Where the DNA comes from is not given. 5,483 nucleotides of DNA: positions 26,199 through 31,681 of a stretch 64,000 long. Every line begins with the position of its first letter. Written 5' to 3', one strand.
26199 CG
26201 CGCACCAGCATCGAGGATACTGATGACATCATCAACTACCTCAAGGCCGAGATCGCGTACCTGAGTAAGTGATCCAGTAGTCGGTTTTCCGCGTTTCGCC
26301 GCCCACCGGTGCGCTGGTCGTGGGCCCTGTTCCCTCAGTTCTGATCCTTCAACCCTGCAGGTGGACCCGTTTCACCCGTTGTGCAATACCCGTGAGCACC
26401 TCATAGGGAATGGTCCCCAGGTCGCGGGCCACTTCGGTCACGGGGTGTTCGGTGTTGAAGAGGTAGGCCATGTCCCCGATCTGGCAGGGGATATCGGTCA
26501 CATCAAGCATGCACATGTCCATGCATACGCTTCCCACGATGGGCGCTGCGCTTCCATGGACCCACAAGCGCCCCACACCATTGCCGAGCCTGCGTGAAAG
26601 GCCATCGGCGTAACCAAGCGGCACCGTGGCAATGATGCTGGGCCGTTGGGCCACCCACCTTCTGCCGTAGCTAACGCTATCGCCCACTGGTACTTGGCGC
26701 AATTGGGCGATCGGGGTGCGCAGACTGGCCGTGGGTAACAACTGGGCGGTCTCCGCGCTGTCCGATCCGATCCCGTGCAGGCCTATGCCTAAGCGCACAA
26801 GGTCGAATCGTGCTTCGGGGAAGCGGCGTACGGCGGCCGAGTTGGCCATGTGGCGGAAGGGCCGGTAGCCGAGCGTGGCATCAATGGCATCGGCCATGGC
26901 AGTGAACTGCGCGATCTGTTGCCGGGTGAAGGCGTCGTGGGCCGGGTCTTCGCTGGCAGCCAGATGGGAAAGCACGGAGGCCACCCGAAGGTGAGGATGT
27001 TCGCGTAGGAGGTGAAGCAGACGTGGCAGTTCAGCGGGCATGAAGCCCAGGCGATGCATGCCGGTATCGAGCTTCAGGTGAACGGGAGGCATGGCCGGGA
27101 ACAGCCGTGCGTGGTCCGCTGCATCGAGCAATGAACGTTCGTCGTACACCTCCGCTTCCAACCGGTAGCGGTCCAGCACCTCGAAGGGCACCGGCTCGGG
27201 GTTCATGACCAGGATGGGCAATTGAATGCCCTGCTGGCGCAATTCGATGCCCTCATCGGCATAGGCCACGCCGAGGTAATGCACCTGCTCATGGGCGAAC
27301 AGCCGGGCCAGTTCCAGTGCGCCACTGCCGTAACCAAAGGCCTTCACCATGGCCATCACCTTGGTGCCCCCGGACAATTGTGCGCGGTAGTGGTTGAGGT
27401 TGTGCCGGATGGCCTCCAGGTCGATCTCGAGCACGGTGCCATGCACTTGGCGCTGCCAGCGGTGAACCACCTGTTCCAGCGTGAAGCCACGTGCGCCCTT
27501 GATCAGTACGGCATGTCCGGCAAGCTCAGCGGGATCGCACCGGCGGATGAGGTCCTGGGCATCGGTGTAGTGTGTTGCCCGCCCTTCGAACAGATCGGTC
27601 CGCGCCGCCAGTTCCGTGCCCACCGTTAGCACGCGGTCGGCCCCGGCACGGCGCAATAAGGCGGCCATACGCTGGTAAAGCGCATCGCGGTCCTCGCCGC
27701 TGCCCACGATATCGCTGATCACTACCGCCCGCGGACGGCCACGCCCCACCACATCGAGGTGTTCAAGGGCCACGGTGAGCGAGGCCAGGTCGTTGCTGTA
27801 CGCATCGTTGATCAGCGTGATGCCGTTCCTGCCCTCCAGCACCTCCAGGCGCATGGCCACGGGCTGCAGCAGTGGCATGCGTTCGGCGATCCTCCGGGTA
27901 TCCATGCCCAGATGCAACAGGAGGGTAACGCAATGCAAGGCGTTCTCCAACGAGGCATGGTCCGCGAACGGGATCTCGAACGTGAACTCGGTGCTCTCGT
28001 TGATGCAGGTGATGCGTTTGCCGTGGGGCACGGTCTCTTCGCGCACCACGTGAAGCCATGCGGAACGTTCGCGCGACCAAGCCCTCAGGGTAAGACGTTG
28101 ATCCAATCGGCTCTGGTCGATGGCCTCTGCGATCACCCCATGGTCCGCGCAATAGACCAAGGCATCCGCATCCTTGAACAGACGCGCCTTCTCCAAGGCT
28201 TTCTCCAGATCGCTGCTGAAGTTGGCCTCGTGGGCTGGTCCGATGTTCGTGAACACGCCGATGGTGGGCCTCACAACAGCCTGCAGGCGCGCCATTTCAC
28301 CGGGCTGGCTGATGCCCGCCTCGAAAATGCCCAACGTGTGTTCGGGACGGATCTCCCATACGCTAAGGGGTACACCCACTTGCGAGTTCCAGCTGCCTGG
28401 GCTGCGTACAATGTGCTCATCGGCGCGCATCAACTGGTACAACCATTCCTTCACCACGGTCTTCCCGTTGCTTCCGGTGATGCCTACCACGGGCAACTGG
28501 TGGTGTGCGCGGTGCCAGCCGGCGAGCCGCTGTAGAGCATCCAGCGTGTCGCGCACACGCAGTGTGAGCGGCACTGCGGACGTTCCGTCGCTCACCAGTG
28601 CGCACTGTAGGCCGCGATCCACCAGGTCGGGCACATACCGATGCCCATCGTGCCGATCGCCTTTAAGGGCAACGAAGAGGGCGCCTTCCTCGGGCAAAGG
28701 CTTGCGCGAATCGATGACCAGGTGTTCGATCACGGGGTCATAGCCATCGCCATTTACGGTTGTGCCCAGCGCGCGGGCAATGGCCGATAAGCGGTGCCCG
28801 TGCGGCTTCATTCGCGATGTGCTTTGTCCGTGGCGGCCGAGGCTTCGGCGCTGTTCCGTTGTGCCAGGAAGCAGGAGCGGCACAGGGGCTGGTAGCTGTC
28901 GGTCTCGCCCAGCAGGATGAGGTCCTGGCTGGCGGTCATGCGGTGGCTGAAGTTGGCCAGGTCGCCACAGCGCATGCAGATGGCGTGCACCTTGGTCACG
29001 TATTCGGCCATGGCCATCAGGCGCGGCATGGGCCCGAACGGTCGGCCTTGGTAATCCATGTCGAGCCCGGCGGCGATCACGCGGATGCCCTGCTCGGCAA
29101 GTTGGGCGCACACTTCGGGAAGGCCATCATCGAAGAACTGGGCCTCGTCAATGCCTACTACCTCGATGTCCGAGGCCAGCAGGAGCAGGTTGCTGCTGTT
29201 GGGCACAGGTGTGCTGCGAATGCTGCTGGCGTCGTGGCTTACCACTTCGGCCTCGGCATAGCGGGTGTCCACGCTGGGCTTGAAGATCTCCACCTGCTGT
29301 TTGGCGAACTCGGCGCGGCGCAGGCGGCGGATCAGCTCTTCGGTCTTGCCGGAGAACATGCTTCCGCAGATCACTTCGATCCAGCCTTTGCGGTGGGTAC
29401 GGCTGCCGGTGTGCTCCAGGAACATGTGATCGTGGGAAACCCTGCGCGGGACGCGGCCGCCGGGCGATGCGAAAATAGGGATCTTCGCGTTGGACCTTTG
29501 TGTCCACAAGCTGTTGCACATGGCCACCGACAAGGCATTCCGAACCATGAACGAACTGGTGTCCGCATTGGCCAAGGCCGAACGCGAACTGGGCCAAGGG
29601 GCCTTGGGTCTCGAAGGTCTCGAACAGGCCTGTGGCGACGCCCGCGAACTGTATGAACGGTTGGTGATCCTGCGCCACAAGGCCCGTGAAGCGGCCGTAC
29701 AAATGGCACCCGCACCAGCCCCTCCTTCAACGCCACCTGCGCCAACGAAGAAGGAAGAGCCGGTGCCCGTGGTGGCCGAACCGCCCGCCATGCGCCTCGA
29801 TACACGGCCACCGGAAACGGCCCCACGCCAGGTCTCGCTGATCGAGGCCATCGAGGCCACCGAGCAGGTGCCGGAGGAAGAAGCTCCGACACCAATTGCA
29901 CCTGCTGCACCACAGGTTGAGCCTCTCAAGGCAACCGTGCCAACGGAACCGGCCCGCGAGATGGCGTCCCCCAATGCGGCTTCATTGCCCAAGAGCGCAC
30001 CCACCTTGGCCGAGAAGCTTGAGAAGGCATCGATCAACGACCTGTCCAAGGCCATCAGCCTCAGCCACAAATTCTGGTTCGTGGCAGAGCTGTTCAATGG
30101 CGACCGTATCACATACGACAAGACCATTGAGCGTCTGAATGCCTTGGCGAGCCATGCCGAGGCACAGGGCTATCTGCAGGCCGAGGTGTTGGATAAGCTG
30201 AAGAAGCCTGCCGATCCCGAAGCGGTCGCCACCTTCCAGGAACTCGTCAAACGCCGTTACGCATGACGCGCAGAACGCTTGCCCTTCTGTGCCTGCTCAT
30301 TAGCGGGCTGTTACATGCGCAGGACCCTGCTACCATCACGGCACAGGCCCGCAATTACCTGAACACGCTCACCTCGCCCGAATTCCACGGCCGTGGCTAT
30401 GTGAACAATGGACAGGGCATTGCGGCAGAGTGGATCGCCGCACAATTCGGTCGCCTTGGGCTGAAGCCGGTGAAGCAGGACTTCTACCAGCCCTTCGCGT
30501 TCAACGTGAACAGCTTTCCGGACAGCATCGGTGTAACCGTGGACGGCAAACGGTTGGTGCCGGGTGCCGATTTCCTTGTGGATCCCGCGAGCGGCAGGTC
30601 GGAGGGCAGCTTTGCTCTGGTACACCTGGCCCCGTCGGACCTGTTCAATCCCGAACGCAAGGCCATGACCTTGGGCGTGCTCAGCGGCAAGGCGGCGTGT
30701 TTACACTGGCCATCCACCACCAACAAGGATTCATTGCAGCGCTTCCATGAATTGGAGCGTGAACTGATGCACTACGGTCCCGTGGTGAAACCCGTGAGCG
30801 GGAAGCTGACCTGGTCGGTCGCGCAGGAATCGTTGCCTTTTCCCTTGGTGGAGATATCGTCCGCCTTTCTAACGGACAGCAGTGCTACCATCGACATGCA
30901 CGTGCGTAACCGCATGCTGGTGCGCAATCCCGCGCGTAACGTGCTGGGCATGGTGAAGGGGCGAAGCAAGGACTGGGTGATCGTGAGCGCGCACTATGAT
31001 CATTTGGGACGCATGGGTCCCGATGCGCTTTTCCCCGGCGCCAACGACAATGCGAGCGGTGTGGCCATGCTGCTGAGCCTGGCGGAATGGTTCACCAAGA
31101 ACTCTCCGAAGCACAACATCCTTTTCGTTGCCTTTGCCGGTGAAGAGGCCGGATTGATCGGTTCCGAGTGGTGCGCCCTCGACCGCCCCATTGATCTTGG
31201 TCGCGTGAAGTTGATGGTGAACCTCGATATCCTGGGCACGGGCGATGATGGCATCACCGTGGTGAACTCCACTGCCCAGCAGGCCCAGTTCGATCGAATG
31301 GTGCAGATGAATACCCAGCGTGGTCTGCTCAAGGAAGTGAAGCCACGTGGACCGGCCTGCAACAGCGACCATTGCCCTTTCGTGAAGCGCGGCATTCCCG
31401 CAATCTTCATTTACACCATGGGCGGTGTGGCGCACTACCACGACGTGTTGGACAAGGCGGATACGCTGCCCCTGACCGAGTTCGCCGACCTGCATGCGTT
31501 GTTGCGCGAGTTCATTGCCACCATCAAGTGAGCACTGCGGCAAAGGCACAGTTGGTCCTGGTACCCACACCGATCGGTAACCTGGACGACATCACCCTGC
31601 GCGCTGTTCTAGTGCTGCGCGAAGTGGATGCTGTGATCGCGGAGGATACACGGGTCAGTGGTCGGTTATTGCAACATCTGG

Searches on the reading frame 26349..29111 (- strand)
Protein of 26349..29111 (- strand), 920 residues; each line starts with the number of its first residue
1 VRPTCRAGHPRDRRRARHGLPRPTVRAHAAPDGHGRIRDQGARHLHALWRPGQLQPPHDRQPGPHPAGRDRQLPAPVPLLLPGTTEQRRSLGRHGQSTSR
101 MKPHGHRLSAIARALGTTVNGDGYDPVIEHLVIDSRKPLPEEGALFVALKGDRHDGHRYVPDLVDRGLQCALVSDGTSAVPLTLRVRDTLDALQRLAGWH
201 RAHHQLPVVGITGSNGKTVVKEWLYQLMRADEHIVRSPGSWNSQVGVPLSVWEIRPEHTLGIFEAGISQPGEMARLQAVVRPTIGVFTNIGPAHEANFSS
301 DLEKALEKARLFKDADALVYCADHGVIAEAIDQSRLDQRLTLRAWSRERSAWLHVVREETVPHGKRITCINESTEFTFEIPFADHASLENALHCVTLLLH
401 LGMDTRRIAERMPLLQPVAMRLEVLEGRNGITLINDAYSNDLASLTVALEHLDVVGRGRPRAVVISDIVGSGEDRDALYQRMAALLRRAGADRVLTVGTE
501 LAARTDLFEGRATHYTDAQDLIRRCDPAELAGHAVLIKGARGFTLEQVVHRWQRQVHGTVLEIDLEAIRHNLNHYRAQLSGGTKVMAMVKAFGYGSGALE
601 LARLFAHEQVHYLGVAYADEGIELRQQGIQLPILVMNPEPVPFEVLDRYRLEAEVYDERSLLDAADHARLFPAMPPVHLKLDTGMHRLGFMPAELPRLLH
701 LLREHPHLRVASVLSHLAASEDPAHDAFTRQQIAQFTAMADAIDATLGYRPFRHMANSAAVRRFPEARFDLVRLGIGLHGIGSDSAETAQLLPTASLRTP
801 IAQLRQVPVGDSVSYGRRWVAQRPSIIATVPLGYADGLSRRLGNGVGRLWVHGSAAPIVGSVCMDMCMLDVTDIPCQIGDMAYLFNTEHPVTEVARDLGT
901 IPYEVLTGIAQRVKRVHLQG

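Call 12: search_protein_families(library=pfam, proteins=[window:26349-29111:-], max_evalue=0.001)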
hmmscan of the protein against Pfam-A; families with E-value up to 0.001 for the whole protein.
window:26349-29111:- (920 aa): 5 families
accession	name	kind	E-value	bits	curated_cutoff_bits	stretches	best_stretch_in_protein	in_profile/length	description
PF01168.26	Ala_racemase_N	-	7.6e-58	196.2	24.1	1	563-781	1-218/220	Alanine racemase, N-terminal domain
PF00842.27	Ala_racemase_C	-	1.2e-41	141.7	25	1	795-916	2-126/127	Alanine racemase, C-terminal domain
PF08245.18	Mur_ligase_M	-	1.4e-22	81.1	24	1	211-397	1-199/200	Mur ligase middle domain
PF02875.26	Mur_ligase_C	-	4.4e-08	34.5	28.4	1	420-541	1-127/127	Mur ligase, glutamate ligase domain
PF01225.30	Mur_ligase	-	0.00027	21.7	21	1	129-177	3-54/95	Mur ligase family, catalytic domain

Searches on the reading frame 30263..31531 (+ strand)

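Call 12: search_protein_families(library=pfam, proteins=[window:30263-31531:+], max_evalue=0.001)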
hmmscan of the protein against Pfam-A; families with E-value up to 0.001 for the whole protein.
window:30263-31531:+ (422 aa): 3 families
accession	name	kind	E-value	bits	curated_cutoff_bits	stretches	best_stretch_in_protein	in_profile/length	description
PF04389.22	Peptidase_M28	-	1.3e-36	126.6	21.3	1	226-417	1-192/193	Peptidase family M28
PF16254.10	DUF4910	-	1.4e-05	24.5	26.6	1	230-418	62-241/247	Domain of unknown function (DUF4910)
PF01546.33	Peptidase_M20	-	0.00035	21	24.6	0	258-329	31-104/206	Peptidase family M20/M25/M40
